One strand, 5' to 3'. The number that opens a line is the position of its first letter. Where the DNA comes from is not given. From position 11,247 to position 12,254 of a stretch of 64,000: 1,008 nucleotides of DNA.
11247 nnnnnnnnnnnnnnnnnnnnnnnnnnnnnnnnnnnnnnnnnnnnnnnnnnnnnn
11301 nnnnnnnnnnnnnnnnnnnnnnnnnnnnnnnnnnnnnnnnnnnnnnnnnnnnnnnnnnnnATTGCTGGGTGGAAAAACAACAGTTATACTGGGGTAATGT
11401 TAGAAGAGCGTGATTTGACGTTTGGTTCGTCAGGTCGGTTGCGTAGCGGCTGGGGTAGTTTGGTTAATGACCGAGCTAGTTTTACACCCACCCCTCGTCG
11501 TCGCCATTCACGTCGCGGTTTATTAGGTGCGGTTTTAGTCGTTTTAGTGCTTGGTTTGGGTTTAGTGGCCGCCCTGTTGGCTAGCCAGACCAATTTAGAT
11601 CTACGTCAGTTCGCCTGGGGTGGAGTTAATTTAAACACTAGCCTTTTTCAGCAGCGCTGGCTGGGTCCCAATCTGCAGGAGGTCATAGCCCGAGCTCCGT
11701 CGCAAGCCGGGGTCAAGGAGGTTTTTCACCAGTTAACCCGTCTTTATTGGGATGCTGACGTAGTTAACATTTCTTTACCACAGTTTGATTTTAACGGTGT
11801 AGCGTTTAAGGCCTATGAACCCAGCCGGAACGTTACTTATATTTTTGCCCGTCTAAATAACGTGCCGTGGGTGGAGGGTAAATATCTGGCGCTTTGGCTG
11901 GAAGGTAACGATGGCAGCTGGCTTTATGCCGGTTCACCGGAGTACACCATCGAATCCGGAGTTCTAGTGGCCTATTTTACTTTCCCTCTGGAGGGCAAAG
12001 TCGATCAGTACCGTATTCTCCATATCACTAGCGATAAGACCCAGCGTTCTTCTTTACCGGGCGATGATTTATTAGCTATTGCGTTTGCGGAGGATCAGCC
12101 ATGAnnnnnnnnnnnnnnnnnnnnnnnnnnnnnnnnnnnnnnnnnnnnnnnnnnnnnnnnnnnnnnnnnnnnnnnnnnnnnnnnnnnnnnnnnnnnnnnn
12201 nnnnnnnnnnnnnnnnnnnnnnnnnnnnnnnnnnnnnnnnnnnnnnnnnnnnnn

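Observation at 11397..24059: Giant Cys-rich secreted protein co-transcribed with a sugar-nucleotide and GT2/GT-C glycosyltransferase operon: candidate surface-protein O-glycosylation system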

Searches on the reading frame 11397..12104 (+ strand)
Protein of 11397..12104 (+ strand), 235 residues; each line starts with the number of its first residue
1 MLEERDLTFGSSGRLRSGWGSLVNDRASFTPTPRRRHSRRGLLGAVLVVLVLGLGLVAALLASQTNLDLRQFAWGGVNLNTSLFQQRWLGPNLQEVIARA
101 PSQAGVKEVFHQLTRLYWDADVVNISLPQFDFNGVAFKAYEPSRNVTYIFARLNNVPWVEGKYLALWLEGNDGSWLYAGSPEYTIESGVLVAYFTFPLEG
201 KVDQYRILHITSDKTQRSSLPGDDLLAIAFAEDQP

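Call 5: search_protein_families(library=pfam, proteins=[window:11397-12104:+], max_evalue=0.01)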
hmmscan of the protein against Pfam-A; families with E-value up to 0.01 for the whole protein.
window:11397-12104:+ (235 aa): 0 families

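Call 6: search_protein_families(library=ncbifam, proteins=[window:11397-12104:+], max_evalue=0.01)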
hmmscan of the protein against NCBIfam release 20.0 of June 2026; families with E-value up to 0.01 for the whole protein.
window:11397-12104:+ (235 aa): 0 families

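Call 33: search_protein_families(library=pfam, proteins=[window:11397-12104:+], max_evalue=10)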
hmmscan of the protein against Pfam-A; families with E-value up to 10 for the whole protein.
window:11397-12104:+ (235 aa): 2 families
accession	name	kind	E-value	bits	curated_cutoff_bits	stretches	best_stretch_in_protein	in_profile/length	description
PF11659.14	DUF3261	-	0.068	13.5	22.3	1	62-147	18-102/137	Protein of unknown function (DUF3261)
PF05108.18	T7SS_ESX1_EccB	-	0.21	10.6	27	1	21-67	22-68/474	Type VII secretion system ESX-1, transport TM domain B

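Call 72: find_homologous_proteins(query=A4, max_evalue=0.001)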
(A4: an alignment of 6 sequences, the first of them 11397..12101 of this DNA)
Query A4 (6 sequences) (235 aa, profile of the alignment): 6 proteins with E <= 0.001 among 8000 candidates.
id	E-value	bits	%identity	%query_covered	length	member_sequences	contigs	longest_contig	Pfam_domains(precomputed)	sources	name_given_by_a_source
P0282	3.8e-103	362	39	75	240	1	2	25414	-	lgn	-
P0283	2.7e-92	327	33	86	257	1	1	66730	-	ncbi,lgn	-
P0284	2.9e-88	314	100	100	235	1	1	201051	-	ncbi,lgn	-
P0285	1.9e-74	268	37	86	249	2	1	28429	-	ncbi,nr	ncbi:hypothetical protein LRY60_05210 [Candidatus Woesebacteria bacterium]|nr:hypothetical protein [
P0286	1.1e-71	259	38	86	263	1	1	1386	-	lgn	-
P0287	3.6e-70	254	38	86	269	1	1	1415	-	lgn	-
